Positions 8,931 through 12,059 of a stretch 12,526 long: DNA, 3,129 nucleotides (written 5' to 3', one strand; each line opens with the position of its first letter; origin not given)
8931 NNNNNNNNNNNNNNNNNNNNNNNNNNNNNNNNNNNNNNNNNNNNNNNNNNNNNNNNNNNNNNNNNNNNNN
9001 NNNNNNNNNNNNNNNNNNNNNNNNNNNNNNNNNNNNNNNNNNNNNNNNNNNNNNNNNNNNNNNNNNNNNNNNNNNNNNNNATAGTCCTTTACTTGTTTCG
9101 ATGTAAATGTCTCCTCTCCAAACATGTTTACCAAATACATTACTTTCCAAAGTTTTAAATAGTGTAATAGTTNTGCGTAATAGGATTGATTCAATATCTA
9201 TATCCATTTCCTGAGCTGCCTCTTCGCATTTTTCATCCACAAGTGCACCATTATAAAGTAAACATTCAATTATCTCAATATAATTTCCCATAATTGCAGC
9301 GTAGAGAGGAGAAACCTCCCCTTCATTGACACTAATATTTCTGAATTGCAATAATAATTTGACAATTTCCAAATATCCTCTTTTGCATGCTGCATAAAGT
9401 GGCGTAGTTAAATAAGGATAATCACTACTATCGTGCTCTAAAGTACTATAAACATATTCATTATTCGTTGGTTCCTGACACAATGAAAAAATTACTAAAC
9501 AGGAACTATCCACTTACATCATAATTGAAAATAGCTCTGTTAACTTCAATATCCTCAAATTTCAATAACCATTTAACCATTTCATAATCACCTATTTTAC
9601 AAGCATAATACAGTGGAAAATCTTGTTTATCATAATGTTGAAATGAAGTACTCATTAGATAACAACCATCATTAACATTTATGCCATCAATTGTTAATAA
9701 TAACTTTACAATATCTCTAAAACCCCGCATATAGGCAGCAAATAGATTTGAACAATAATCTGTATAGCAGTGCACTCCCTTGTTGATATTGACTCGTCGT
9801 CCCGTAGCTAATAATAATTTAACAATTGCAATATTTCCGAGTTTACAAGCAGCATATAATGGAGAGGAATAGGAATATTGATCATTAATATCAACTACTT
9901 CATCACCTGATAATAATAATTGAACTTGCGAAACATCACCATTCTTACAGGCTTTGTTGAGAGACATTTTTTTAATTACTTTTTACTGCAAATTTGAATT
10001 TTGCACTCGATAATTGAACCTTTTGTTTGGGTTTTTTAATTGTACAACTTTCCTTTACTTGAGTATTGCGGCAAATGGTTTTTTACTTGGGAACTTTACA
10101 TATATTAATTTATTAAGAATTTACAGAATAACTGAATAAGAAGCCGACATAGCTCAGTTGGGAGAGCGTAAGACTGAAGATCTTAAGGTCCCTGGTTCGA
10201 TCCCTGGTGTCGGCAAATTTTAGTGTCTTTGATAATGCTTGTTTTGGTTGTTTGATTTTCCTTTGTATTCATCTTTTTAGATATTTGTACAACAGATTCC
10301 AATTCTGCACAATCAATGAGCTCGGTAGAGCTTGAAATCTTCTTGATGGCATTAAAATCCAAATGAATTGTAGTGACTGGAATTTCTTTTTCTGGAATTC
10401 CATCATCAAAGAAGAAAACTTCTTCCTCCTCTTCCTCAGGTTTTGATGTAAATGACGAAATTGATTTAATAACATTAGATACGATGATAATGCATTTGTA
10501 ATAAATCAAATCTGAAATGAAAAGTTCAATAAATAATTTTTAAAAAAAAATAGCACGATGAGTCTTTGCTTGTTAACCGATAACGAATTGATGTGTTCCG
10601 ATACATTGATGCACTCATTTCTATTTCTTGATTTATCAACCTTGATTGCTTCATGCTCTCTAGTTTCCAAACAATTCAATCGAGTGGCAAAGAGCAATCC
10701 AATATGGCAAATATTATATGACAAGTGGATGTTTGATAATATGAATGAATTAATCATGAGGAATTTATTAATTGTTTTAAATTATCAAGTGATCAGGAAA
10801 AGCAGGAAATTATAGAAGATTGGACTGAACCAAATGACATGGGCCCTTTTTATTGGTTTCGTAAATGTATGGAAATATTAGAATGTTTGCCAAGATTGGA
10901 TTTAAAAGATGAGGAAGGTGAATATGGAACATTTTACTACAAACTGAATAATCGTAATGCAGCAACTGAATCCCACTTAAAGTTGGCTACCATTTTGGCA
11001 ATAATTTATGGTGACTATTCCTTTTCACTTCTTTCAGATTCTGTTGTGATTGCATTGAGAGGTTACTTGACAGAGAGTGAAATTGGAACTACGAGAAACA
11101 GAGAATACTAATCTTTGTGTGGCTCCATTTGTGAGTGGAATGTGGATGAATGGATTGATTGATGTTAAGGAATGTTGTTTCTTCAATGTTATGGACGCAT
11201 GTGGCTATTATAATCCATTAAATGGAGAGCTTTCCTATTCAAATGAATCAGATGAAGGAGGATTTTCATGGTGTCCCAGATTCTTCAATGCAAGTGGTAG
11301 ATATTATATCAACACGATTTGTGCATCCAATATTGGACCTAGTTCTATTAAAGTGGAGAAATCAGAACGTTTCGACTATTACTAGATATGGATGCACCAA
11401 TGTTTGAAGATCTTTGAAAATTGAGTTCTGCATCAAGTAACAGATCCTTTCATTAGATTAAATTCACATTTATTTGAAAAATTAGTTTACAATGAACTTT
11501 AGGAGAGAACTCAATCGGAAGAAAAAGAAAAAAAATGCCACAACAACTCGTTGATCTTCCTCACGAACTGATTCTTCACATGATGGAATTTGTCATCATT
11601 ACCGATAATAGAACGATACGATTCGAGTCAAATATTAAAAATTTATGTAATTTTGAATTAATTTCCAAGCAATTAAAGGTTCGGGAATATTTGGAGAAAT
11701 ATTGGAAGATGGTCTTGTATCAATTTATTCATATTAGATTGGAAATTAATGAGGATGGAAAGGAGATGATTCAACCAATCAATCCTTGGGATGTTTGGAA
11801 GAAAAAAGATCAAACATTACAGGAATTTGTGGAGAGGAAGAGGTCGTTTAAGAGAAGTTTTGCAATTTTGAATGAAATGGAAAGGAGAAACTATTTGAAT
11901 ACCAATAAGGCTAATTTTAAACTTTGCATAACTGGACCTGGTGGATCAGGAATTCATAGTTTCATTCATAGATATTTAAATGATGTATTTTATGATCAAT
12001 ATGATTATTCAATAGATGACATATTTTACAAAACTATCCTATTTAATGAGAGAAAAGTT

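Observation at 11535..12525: F-box domain fused to a Ras-like pseudo-GTPase domain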

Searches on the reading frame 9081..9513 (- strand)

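Call 39: search_protein_families(library=pfam, proteins=[window:9081-9513:-], max_evalue=0.01)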
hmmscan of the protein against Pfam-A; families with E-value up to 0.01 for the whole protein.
window:9081-9513:- (144 aa): 6 families
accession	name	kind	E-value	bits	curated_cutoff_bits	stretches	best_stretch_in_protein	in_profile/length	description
PF00023.36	Ank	-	2.9e-11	43.4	21.1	1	37-63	4-29/33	Ankyrin repeat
PF12796.13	Ank_2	-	5e-11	43.5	27.3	1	36-94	30-88/90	Ankyrin repeats (3 copies)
PF13637.12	Ank_4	-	6.6e-09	36.3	22.7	1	39-86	1-50/50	Ankyrin repeats (many copies)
PF13606.12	Ank_3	-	1.2e-06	28.7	22.3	1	37-63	4-29/30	Ankyrin repeat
PF13857.12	Ank_5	-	1e-05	26.2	27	1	34-55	15-36/56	Ankyrin repeats (many copies)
PF24521.3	Ank_KRIT1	-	0.00024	21.3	80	0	33-60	83-110/149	KRIT1 ankyrin-repeats domain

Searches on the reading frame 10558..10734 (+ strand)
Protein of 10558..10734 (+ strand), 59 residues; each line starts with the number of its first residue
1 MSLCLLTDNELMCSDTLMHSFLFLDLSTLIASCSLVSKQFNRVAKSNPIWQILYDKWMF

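Call 68: search_protein_families(library=pfam, proteins=[window:10558-10734:+], max_evalue=0.01)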
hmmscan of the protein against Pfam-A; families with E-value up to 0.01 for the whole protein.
seq(59 aa): 2 families
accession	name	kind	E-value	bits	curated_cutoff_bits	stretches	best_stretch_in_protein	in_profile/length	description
PF00646.38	F-box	-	3.2e-06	27.3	20.5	1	12-51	4-42/43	F-box domain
PF12937.12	F-box-like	-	1.4e-05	25.2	24.3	1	17-54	9-45/47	F-box-like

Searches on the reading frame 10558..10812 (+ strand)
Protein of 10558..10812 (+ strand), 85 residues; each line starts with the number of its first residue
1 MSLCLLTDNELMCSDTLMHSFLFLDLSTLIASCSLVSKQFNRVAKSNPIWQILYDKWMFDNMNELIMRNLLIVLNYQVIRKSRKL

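Call 6: search_protein_families(library=pfam, proteins=[window:10558-10812:+], max_evalue=10)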
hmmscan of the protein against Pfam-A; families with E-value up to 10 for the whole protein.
seq(85 aa): 2 families
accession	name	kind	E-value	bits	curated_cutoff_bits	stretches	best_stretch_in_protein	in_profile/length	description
PF00646.38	F-box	-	6.3e-06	26.3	20.5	1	12-51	4-42/43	F-box domain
PF12937.12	F-box-like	-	3.2e-05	24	24.3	1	17-54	9-45/47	F-box-like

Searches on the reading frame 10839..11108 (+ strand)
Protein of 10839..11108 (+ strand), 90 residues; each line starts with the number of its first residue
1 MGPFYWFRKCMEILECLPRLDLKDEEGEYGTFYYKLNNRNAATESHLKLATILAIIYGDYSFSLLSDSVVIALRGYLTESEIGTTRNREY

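Call 39: search_protein_families(library=pfam, proteins=[window:10839-11108:+], max_evalue=0.01)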
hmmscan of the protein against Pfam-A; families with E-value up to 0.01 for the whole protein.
window:10839-11108:+ (90 aa): 1 family
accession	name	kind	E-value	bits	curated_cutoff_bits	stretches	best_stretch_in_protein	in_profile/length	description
PF03295.19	Pox_TAA1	-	0.0074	16.6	27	0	3-39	19-53/63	Poxvirus trans-activator protein A1 C-terminal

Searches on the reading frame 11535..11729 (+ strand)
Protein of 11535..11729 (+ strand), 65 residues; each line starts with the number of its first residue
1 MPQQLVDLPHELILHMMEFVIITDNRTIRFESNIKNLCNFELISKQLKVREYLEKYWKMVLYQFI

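Call 57: search_solved_structures(query=A7, max_evalue=10, show_alignments=5)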
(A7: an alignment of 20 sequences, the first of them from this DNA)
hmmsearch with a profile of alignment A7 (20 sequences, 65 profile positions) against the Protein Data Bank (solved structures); distinct sequences matched with E-value up to 10: 9.
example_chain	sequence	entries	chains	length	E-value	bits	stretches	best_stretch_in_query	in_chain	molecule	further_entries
5fmg_G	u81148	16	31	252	0.06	16.6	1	11-55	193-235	PROTEASOME COMPONENT C8, PUTATIVE | 20S proteasome alpha-7 subunit | Proteasome subunit alpha type-3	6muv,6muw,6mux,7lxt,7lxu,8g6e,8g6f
6o60_C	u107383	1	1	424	0.19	15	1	5-20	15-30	F-box/LRR-repeat protein 2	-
5lz3_B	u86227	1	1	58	0.94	12.8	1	39-58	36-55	3A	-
6vcd_B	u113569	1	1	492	1.1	12.5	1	3-21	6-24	F-box/LRR-repeat protein 5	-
5jgc_A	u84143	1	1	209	1.3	12.3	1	3-25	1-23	Protein TPR1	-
9o04_C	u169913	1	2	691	1.8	11.9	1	3-25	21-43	F-box only protein 42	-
5ja5_A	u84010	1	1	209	2.3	11.5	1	3-25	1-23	Protein TPR1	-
4zhe_A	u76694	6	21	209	2.5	11.4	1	3-25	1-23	ASPR2 protein | Protein TPR1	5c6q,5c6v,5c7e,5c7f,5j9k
7ola_A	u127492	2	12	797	4.5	10.6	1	40-58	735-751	DNA primase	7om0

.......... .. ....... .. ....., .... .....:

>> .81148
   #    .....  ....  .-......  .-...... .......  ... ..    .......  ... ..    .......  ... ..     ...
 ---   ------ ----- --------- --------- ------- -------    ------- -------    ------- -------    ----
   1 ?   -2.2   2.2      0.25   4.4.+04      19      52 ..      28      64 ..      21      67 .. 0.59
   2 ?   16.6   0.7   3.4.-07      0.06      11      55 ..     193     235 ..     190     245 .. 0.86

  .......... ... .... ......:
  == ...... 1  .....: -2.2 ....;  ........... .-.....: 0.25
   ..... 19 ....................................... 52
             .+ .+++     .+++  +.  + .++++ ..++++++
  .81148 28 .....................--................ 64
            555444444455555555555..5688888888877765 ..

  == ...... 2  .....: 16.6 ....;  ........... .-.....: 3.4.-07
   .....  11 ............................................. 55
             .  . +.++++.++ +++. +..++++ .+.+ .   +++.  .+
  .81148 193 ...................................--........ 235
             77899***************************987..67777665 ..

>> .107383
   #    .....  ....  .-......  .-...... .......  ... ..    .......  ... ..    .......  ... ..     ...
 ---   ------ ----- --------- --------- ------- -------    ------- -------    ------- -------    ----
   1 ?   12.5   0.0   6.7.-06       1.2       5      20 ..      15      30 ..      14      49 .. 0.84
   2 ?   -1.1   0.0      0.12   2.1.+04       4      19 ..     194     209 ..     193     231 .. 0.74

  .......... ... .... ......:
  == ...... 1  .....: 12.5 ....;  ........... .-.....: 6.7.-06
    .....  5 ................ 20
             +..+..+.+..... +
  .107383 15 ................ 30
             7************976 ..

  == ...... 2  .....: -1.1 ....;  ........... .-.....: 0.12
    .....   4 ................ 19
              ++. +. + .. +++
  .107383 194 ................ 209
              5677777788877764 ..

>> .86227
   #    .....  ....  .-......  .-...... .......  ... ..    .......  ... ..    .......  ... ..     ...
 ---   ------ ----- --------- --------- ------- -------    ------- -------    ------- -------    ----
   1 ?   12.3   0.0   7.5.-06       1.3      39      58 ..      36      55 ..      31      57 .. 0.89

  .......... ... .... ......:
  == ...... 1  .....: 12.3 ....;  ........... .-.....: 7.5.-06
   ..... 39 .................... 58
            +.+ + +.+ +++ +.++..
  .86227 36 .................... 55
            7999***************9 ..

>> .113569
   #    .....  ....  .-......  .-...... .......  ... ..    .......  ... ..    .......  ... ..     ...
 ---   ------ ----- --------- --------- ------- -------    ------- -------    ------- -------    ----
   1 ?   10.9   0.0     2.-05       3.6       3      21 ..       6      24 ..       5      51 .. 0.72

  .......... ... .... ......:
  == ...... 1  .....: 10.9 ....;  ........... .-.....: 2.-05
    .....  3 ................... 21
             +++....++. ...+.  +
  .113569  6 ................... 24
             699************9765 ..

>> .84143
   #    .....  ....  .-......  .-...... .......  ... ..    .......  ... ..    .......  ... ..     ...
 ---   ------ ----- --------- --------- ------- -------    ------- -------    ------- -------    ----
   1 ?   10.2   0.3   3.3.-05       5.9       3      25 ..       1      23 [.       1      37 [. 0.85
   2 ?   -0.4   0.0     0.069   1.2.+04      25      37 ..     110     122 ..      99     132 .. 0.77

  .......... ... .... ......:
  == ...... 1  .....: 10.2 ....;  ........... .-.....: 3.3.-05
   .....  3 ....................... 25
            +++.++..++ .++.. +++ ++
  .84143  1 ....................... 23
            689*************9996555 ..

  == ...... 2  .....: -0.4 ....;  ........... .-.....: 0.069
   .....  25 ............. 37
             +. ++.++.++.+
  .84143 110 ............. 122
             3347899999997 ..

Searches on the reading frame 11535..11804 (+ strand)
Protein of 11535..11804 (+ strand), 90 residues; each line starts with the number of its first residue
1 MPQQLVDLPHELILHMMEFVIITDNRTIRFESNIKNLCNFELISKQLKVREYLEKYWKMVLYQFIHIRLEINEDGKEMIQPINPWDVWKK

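Call 28: search_protein_families(library=pfam, proteins=[window:11535-11804:+], max_evalue=10)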
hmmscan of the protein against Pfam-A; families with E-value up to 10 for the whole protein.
seq(90 aa): 0 families

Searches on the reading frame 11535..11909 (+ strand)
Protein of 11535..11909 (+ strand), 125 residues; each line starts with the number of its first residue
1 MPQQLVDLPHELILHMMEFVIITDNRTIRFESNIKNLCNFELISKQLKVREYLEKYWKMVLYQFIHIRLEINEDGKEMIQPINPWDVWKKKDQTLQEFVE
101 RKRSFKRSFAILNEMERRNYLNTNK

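Call 34: find_homologous_proteins(query=A3, max_evalue=10)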
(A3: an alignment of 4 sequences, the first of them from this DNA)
Query A3 (4 sequences) (121 aa, profile of the alignment): 3 proteins with E <= 10 among 1657 candidates.
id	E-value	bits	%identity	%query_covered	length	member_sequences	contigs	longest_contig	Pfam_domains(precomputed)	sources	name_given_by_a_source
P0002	1.2e-54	201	50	98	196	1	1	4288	PF00071.29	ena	-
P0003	2.4e-54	200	51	98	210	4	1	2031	PF00071.29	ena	-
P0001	3.1e-51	190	99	100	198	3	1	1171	PF00071.29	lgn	-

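Call 44: search_solved_structures(query=A3, max_evalue=10, show_alignments=4)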
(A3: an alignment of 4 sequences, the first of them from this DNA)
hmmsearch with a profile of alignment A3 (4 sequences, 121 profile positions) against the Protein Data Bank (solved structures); distinct sequences matched with E-value up to 10: 11.
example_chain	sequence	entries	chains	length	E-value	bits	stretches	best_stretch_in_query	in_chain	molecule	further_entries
2lem_A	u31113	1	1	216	0.15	15.1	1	35-104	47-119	Apolipoprotein A-I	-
1xmc_A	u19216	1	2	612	0.47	13.6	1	72-118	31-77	Peroxisomal carnitine O-octanoyltransferase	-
1xmd_A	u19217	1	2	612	0.47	13.6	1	72-118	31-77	Peroxisomal carnitine O-octanoyltransferase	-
1xl7_A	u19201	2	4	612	0.47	13.6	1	72-118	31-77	Peroxisomal carnitine O-octanoyltransferase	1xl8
5fmg_G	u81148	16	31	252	0.51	13.4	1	12-57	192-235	PROTEASOME COMPONENT C8, PUTATIVE | 20S proteasome alpha-7 subunit | Proteasome subunit alpha type-3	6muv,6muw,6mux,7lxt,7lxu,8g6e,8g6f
6qx9_A1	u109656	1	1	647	1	12.4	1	49-98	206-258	Splicing factor 3A subunit 1,Splicing factor 3A subunit 1,Splicing factor 3A subunit 1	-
8vyb_A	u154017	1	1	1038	1.1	12.4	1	7-48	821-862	Isoform 2 of Rab3 GTPase-activating protein catalytic subunit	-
2p0y_A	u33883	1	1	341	1.3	12.2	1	20-82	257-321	Hypothetical protein lp_0780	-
6d4f_A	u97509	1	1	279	1.3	12.1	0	56-95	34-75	Receptor-type tyrosine-protein phosphatase epsilon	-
5z56_u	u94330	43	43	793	1.3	12.1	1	49-98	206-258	Splicing factor 3A subunit 1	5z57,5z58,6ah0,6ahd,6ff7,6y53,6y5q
5afr_A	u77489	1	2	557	2.6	11.2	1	42-117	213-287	DYNEIN HEAVY CHAIN, CYTOPLASMIC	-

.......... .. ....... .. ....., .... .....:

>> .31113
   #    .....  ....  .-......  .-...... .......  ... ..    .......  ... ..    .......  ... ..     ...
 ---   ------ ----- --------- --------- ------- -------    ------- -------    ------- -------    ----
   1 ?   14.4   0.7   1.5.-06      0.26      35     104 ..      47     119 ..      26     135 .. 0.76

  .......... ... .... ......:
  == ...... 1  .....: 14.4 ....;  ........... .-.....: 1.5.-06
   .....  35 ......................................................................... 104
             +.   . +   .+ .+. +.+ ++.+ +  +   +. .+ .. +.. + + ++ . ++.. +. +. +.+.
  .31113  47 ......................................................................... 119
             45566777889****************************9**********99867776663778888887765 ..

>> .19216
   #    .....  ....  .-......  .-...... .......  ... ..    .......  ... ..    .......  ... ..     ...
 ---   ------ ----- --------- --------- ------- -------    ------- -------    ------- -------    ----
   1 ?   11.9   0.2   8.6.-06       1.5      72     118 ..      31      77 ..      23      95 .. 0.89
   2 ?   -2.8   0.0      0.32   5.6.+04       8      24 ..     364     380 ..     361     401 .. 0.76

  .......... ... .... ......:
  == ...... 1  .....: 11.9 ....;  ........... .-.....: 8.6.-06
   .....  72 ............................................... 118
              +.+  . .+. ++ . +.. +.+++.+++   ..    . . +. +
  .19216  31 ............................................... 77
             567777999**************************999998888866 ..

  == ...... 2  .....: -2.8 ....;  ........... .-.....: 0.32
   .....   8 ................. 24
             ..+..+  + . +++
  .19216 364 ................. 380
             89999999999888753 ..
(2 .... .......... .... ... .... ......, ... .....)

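Call 59: predict_structure(alignment_id=A6)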
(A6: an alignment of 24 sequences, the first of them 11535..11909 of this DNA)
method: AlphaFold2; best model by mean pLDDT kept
length: 125 residues; sequences in the alignment: 24
mean_pLDDT: 85.4   pTM: 0.78
mean pLDDT of the five models: 85.4, 82.5, 82.5, 79.0, 76.6
residues with pLDDT >= 90: 48; 70-90: 69; 50-70: 7; < 50: 1
segments of 3 or more residues with pLDDT < 50: none
pLDDT, mean of each block of 10 residues (from residue 1): 76 90 88 95 91 91 88 81 82 85 86 87 58
secondary structure, 60 per line:
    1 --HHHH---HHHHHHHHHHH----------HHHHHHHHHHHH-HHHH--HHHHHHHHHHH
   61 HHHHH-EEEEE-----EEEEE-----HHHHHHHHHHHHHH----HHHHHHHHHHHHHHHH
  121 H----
elements in order: H3-6 H10-20 H31-42 H44-47 H50-65 E67-71 E77-81 H87-100 H105-121

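Call 62: fold_search(model_id=the predicted structure, library=pdb)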
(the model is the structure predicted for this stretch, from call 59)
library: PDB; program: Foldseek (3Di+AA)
matches with E <= 10: 135; with E <= 0.001: 0
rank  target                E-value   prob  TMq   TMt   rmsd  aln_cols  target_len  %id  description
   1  3zbo_A                7.1e-01  0.25  0.28  0.17  11.0       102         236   17  A new family of proteins related to the HEAT-like repeat DNA glycosylases with affinity for branched DNA structures (released 2013-05-15)
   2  5xoj_C                8.0e-01  0.20  0.29  0.05  14.8        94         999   16  Crystal structure of Xpo1p-PKI-Nup42p-Gsp1p-GTP complex (released 2017-08-16)
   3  8qyz_C                1.1e+00  0.21  0.33  0.05  15.1       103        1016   14  Crystal structure of hiNES2 in complex with Xpo1 and RanGTP (released 2024-11-06)
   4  2bdd                  1.2e+00  0.10  0.20  0.20  10.7        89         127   15  Crystal Structure of Holo-ACP-synthase from Plasmodium yoelii (released 2005-11-01)
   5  2qg8                  1.2e+00  0.10  0.20  0.19  10.5        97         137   13  Plasmodium yoelii acyl carrier protein synthase PY06285 with ADP bound (released 2007-07-24)
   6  5ujm_B                1.2e+00  0.04  0.17  0.10  17.4       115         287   21  Structure of the active form of human Origin Recognition Complex and its ATPase motor module (released 2017-02-08)
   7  8qyz_F                1.3e+00  0.15  0.29  0.05  15.0        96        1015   16  Crystal structure of hiNES2 in complex with Xpo1 and RanGTP (released 2024-11-06)
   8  3wyg_C                1.6e+00  0.14  0.29  0.05  14.9        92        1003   13  Crystal structure of Xpo1p-PKI-Gsp1p-GTP complex (released 2014-11-12)
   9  8cdv_C                1.8e+00  0.03  0.13  0.05  11.3        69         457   12  Rnase R bound to a 30S degradation intermediate (state II) (released 2023-12-20)
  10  3eco_A                2.0e+00  0.04  0.18  0.17  15.9       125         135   12  Crystal structure of MepR, a transcription regulator of the Staphylococcus aureus multidrug efflux pump MepA (released 2009-02-10)
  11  5me9_A                2.1e+00  0.06  0.18  0.08  11.1        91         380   14  Crystal structure of yeast Cdt1 (N terminal and middle domain), form 1. (released 2017-05-17)
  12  5mea                  2.1e+00  0.05  0.17  0.07  11.6        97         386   10  Crystal structure of yeast Cdt1 (N terminal and middle domain), form 2. (released 2017-05-17)
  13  5mec                  2.1e+00  0.04  0.17  0.17  13.1       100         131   20  Crystal structure of yeast Cdt1 middle domain (residues 294-433) (released 2017-05-17)
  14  5c8h                  2.1e+00  0.03  0.17  0.18  16.5       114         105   19  Crystal structure of ORC2 C-terminal domain (released 2015-07-08)
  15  7v8p                  2.5e+00  0.06  0.17  0.13  11.6        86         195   17  Crystal Structure of the MukE dimer (released 2022-01-05)
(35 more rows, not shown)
